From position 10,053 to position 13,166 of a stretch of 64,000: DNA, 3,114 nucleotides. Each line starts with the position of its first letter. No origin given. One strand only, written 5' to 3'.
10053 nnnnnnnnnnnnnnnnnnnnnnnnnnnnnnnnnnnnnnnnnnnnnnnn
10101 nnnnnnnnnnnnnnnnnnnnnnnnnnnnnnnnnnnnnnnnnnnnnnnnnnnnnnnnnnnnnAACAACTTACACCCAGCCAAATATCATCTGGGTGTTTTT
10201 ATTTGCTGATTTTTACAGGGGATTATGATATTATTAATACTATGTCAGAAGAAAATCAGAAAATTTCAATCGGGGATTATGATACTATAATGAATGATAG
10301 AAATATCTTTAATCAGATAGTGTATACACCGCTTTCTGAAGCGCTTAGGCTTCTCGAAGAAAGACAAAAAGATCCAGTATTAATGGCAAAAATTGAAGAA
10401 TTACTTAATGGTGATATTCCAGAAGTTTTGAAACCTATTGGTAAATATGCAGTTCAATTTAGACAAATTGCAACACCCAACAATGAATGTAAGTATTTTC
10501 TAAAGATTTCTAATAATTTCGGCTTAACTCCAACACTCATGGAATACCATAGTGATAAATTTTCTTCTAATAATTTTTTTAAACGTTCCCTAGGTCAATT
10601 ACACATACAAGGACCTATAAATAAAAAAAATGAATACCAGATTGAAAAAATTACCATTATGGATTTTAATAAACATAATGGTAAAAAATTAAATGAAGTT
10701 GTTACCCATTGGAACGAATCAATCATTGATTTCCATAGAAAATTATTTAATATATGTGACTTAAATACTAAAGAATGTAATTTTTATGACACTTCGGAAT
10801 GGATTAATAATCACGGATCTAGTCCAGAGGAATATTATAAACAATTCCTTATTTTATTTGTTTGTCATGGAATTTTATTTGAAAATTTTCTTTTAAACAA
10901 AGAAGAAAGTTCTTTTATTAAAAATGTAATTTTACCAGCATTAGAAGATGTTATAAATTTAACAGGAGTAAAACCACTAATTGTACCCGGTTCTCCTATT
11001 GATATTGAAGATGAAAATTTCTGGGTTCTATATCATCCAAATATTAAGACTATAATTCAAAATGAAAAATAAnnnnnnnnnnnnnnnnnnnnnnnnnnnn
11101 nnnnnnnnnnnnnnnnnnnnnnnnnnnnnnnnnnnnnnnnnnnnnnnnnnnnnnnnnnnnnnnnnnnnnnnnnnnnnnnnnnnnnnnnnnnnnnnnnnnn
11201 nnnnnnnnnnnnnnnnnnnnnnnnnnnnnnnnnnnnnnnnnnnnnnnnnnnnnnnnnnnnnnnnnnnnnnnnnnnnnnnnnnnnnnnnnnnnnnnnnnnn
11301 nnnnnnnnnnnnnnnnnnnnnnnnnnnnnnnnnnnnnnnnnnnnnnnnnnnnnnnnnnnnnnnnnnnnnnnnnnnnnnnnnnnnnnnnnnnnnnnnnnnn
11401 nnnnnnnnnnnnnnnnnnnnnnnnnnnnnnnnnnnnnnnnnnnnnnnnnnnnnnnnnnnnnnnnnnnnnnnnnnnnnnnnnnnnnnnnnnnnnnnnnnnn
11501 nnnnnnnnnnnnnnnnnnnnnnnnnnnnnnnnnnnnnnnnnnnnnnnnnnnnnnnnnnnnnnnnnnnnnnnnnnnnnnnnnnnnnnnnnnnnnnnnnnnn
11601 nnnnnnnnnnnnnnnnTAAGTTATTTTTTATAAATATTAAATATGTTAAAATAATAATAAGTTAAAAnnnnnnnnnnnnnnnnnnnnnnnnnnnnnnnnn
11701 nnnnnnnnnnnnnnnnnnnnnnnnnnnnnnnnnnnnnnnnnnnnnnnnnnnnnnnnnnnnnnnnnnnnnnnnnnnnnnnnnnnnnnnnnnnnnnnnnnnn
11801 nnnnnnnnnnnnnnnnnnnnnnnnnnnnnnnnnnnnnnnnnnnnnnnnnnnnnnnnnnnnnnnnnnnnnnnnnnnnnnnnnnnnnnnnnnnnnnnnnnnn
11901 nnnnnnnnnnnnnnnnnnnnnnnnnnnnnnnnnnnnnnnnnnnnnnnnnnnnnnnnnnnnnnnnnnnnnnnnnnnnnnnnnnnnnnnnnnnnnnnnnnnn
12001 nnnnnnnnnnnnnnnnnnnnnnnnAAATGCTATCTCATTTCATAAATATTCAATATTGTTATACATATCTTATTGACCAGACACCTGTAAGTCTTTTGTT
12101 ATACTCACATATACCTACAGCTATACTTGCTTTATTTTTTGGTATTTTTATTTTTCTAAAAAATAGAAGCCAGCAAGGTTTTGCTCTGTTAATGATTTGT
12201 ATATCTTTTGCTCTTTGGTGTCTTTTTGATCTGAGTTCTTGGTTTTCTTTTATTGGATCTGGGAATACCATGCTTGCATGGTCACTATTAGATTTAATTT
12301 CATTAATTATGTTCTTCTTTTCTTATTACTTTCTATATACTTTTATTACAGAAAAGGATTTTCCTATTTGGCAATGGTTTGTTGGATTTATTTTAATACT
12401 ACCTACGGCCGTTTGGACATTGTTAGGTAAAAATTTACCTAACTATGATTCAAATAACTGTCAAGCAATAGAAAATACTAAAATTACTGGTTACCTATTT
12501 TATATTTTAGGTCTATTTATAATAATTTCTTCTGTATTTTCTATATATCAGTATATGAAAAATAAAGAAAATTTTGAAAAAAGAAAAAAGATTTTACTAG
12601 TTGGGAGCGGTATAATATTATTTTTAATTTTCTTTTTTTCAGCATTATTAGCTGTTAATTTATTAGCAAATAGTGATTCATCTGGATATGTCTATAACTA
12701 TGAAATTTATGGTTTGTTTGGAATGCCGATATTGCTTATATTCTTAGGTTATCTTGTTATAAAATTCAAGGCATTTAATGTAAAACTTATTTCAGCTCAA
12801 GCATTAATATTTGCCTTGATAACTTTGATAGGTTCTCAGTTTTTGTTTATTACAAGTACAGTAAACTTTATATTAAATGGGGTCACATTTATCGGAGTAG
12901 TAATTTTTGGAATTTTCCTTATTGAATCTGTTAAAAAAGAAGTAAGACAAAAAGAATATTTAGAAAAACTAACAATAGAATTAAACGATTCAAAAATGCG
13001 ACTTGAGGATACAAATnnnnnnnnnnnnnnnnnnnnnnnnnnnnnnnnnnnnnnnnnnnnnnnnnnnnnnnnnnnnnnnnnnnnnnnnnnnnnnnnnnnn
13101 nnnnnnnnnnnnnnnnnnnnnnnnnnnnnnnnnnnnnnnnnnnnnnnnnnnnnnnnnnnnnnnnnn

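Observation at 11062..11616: Canonical SET-domain lysine methyltransferase in a bacterial accessory operon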

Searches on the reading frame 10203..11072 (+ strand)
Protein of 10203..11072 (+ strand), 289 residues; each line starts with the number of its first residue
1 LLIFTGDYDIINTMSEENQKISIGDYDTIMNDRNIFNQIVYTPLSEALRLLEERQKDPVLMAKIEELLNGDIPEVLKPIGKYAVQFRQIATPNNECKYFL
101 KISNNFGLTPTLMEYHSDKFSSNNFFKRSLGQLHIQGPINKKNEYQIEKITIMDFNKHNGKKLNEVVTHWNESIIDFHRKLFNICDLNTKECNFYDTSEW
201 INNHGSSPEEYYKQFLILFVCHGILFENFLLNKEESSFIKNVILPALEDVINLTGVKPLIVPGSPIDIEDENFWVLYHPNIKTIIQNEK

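Call 3: search_protein_families(library=pfam, proteins=[window:10203-11072:+], max_evalue=0.01)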
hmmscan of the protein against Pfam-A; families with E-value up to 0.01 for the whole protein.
window:10203-11072:+ (289 aa): 0 families

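Call 4: search_protein_families(library=ncbifam, proteins=[window:10203-11072:+], max_evalue=0.01)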
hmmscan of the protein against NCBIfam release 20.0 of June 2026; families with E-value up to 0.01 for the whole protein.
window:10203-11072:+ (289 aa): 0 families

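Call 16: search_solved_structures(query=A1, max_evalue=10)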
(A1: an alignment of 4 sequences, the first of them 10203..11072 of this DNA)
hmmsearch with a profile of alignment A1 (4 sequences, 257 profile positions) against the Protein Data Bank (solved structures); distinct sequences matched with E-value up to 10: 1.
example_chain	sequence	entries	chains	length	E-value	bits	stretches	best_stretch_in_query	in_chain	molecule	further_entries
2ygg_A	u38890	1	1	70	0.45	13.1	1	8-39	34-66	SODIUM/HYDROGEN EXCHANGER 1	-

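Call 17: find_homologous_proteins(query=A1)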
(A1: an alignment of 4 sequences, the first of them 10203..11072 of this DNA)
Query A1 (4 sequences) (289 aa, profile of the alignment): 584 proteins with E <= 0.001 among 3736 candidates; the best 120 are listed.
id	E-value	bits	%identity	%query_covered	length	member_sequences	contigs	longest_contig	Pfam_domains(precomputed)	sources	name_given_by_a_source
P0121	1.3e-116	407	34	85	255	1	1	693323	-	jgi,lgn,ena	-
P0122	5.3e-116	405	100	96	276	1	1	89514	-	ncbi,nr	ncbi:MAG: hypothetical protein NT068_01030 [Candidatus Nomurabacteria bacterium]|nr:hypothetical pro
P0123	4.9e-108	378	33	85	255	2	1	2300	-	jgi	jgi:hypothetical protein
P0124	1.2e-104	367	36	87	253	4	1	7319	-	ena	-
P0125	1.3e-104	367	35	85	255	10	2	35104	-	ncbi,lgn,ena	-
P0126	1.4e-101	357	34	87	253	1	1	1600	-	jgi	jgi:hypothetical protein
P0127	3.5e-101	356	38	87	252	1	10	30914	-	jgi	jgi:hypothetical protein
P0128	6.1e-101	355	33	87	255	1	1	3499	-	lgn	-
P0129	6.7e-101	355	38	85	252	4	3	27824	-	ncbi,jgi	jgi:hypothetical protein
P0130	2.0e-99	350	37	85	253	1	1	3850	-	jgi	-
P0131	7.7e-99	348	36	86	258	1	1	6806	-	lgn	-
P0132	6.7e-95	335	37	87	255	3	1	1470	-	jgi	-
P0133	8.3e-94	332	32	84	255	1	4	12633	-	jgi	jgi:hypothetical protein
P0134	2.5e-93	330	35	86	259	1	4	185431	-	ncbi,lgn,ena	-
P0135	9.6e-93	328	68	92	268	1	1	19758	-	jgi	jgi:hypothetical protein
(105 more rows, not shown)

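Call 29: predict_structure(alignment_id=A4)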
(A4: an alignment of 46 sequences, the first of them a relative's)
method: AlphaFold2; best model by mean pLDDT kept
length: 276 residues; sequences in the alignment: 46
mean_pLDDT: 92.1   pTM: 0.89
mean pLDDT of the five models: 92.1, 92.0, 91.7, 91.1, 90.5
residues with pLDDT >= 90: 213; 70-90: 48; 50-70: 14; < 50: 1
segments of 3 or more residues with pLDDT < 50: none
pLDDT, mean of each block of 10 residues (from residue 1): 72 95 96 98 98 96 96 96 93 96 96 93 89 92 98 97 95 83 96 93 98 91 92 98 96 65 88 74
secondary structure, 60 per line:
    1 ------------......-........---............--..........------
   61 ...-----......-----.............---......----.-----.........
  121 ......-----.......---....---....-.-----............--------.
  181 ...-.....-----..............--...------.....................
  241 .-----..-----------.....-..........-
elements in order: H13-18 H20-27 H31-42 H45-54 E69-74 H81-92 E96-101 H112-118 E119-126 E132-138 H142-145 H161-171 E180-183 H185-189 H195-208 E211-213 H220-241 H266-275

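Call 37: search_protein_families(library=pfam, alignment_id=A4, max_evalue=1)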
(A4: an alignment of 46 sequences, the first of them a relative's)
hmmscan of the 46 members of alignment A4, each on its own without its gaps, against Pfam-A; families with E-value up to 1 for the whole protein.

A. member 1, P0122 (276 aa): 0 families

B. families by the number of members that match (of 46 scanned): 21 families
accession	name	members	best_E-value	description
PF18860.6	AbiJ_NTD3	1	0.031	AbiJ N-terminal domain 3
PF06769.20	YoeB_toxin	1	0.031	YoeB-like toxin of bacterial type II toxin-antitoxin system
PF17783.7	CvfB_WH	1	0.04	CvfB-like winged helix domain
PF07617.17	DUF1579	1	0.046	Protein of unknown function (DUF1579)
PF14722.11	KRAP_IP3R_bind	1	0.049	Ki-ras-induced actin-interacting protein-IP3R-interacting domain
PF09821.14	AAA_assoc_C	1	0.053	C-terminal AAA-associated domain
PF08876.17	DUF1836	1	0.057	Domain of unknown function (DUF1836)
PF11088.13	RL11D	1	0.084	Glycoprotein encoding membrane proteins RL5A and RL6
PF16044.11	DUF4796_C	1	0.1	DUF4796 C-terminal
PF20878.2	REST_helical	1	0.11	Helical region in REST corepressor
PF23403.1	LTI65_LTI78_N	1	0.12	LTI65/LTI78 CAP160 N-terminal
PF25606.1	SH3b_P2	1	0.16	SH3b_P2 domain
PF01368.27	DHH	1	0.18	DHH family, N-terminal domain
PF04906.18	Tweety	1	0.18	Tweety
PF20075.5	DUF6471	1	0.18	Domain of unknown function (DUF6471)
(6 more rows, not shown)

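Call 57: search_protein_representatives(alignment_id=A4)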
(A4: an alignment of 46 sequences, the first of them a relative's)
Query: 46 sequences, 268 profile positions. Proteins with E-value up to 0.001 (for the whole library): 926; up to 1e-10: 774; up to 1e-30: 475. The best 150 are listed.
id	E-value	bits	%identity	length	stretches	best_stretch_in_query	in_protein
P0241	2.1e-107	374.8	-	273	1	3-267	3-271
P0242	3.9e-95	334.5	-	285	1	5-267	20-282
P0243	3.6e-94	331.4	-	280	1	6-267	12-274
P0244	4.0e-93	327.9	-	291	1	7-266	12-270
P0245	1.5e-90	319.6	-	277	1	5-267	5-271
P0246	1.9e-90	319.2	-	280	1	6-267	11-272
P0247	1.9e-89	315.9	-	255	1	18-267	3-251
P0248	1.3e-86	306.6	-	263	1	5-265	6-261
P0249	1.4e-86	306.5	-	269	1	12-267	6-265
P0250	5.6e-85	301.2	-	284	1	4-267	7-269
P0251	7.0e-85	300.9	-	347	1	6-267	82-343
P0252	1.8e-84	299.6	-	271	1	15-267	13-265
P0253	3.3e-84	298.7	-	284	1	5-266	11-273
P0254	7.1e-84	297.6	-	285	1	7-266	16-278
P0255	4.3e-83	295.1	-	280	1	7-266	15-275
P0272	3.3e-77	275.8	-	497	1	6-266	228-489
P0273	5.4e-77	275.1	-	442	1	8-264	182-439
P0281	2.1e-75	269.9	-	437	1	11-265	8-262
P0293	1.9e-74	266.7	-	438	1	4-267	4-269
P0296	3.7e-74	265.8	-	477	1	14-265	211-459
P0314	1.3e-71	257.4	-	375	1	7-266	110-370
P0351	2.6e-67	243.3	-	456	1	18-265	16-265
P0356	4.7e-67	242.5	-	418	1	21-265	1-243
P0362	4.1e-66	239.4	-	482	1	19-256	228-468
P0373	2.1e-65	237.1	-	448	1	19-266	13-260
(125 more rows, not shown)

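Call 58: search_protein_families(library=pfam, proteins=[P0281, P0293, P0351, P0356, P0373, P0272, P0273, P0296, P0362, P0314], max_evalue=0.001)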
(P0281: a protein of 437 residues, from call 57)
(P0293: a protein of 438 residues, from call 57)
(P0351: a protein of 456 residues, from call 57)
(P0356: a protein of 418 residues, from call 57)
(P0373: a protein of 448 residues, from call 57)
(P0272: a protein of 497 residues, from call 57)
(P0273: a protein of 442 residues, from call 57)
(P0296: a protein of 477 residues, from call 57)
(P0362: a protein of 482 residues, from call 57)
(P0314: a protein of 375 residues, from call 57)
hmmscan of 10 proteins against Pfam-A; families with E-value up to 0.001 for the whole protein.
P0281 (437 aa): 1 family
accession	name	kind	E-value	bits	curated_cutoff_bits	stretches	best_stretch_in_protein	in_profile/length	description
PF00856.33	SET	-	1.5e-13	51.5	22.4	1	290-382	1-104/105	SET domain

P0293 (438 aa): 1 family
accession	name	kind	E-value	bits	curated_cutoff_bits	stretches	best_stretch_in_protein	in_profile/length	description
PF00856.33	SET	-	1.3e-09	38.9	22.4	1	287-375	1-104/105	SET domain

P0351 (456 aa): 1 family
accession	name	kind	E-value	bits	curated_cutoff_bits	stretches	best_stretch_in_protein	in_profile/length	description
PF00856.33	SET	-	5.2e-09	36.9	22.4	1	299-401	1-105/105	SET domain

P0356 (418 aa): 0 families

P0373 (448 aa): 1 family
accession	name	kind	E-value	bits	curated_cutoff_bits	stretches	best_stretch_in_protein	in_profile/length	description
PF00856.33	SET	-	9.4e-11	42.5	22.4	1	285-374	4-104/105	SET domain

P0272 (497 aa): 0 families

P0273 (442 aa): 1 family
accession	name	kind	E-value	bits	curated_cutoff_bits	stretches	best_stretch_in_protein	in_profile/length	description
PF00583.31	Acetyltransf_1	-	9.8e-06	26.3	20.7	1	35-133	19-102/116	Acetyltransferase (GNAT) family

P0296 (477 aa): 0 families

P0362 (482 aa): 0 families

P0314 (375 aa): 0 families

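Call 80: fold_search(model_id=the predicted structure, library=pdb)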
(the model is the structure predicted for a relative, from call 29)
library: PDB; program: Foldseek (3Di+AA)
matches with E <= 10: 799; with E <= 0.001: 0
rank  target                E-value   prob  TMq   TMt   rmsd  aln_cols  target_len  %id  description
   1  9hmz_G                1.1e-01  0.15  0.24  0.20  15.6       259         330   11  Structure of Corynebacterium glutamicum SteA, a cell division regulator (released 2025-07-30)
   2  8rix                  1.1e-01  0.07  0.17  0.16  15.2       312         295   11  Crystal structure of chloroplast FtsY from Arabidopsis thaliana in complex with the alarmone ppGpp (released 2025-01-01)
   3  6n54_A                1.6e-01  0.07  0.17  0.21  14.7       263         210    8  Crystal structure of human uridine-cytidine kinase 2 complexed with 2'-azidocytidine monophosphate (released 2019-11-27)
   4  8bgo_B                2.2e-01  0.14  0.24  0.25  12.8       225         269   12  N,N-diacetylchitobiose deacetylase from Pyrococcus chitonophagus with substrate N,N-diacetylchitobiose (released 2023-01-11)
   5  6u8j_H                2.2e-01  0.06  0.17  0.13  20.4       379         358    9  Crystal structure of 3-deoxy-D-arabinoheptulosonate-7-phosphate synthase/phospho-2-dehydro-3-deoxyheptonate aldolase ( (released 2019-09-18)
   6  2om7_L                2.2e-01  0.05  0.15  0.08  16.9       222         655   14  Structural Basis for Interaction of the Ribosome with the Switch Regions of GTP-bound Elongation Factors (released 2008-01-15)
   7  2gas_A                2.4e-01  0.18  0.25  0.23  13.3       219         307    9  Crystal Structure of Isoflavone Reductase (released 2006-04-25)
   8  8bgo_C                2.4e-01  0.14  0.24  0.25  12.8       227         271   13  N,N-diacetylchitobiose deacetylase from Pyrococcus chitonophagus with substrate N,N-diacetylchitobiose (released 2023-01-11)
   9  8bgo_A                3.5e-01  0.12  0.25  0.25  12.6       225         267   12  N,N-diacetylchitobiose deacetylase from Pyrococcus chitonophagus with substrate N,N-diacetylchitobiose (released 2023-01-11)
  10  9hmz_D                3.9e-01  0.09  0.23  0.20  15.6       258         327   12  Structure of Corynebacterium glutamicum SteA, a cell division regulator (released 2025-07-30)
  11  7nfx_x                3.9e-01  0.04  0.19  0.15  19.1       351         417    8  Mammalian ribosome nascent chain complex with SRP and SRP receptor in early state A (released 2021-06-02)
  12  9hmz_A                4.2e-01  0.09  0.24  0.21  15.2       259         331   11  Structure of Corynebacterium glutamicum SteA, a cell division regulator (released 2025-07-30)
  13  5hvl_B                4.2e-01  0.08  0.24  0.16  17.6       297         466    9  Structure of Candida albicans trehalose-6-phosphate synthase in complex with UDP and validoxylamine A (released 2017-05-03)
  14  9pqq_A                4.2e-01  0.02  0.12  0.11  20.1       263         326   12  Cryo-EM structure of ATPgammaS-bound Vientovirus FB Rep double hexamer with C1 symmetry (released 2026-02-25)
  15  1vma_A                5.3e-01  0.05  0.18  0.18  14.9       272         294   12  Crystal structure of Cell division protein ftsY (TM0570) from Thermotoga maritima at 1.60 A resolution (released 2004-09-28)
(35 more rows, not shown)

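Call 81: find_encoding_contigs(protein=P0373, flank=6000, max_places=2)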
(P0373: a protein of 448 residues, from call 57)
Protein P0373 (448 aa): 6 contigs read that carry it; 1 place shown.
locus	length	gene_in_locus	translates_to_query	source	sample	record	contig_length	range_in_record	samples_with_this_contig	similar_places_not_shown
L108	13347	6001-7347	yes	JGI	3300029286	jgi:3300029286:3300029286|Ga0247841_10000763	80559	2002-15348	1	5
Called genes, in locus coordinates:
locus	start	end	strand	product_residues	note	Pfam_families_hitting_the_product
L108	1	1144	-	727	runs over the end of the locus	PF22745:Nlig-Ia, PF01653:DNA_ligase_aden, PF03120:OB_DNA_ligase, PF03119:DNA_ligase_ZBD, PF12826:HHH_2 (weak), PF00533:BRCT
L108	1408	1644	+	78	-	-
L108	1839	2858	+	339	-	PF00437:T2SSE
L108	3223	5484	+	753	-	-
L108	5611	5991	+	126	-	-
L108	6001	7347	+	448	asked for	PF00856:SET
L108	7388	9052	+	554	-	PF00512:HisKA, PF02518:HATPase_c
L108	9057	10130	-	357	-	PF00595:PDZ (weak), PF13180:PDZ_2, PF17820:PDZ_6, PF14685:PDZ_Tricorn (faint), PF03572:Peptidase_S41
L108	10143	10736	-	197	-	-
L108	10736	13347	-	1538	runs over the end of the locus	-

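Call 82: find_encoding_contigs(protein=P0273, flank=6000, max_places=2)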
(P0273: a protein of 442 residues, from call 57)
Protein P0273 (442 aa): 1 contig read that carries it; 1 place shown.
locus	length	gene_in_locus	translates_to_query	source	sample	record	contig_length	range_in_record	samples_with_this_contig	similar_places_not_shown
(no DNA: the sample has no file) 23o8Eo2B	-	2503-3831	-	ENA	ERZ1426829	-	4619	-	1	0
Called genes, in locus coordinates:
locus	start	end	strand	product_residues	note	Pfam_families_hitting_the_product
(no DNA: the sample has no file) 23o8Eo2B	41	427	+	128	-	PF01934:HepT-like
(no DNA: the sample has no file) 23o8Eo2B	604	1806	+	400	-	PF02675:AdoMet_dc, PF17284:Spermine_synt_N, PF01564:Spermine_synth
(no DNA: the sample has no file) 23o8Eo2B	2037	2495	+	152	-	-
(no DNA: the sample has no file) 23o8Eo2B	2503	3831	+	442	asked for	PF00583:Acetyltransf_1 (weak)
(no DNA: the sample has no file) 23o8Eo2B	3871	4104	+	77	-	-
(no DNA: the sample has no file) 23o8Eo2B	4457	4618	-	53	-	?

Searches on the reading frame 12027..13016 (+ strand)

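Call 45: search_protein_families(library=pfam, proteins=[window:12027-13016:+], max_evalue=5)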
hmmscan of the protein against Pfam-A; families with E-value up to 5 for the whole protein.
window:12027-13016:+ (330 aa): 1 family
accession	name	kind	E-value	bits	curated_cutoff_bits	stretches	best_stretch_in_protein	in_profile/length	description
PF03729.18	DUF308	-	0.025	15.3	25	1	156-200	23-66/73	Short repeat of unknown function (DUF308)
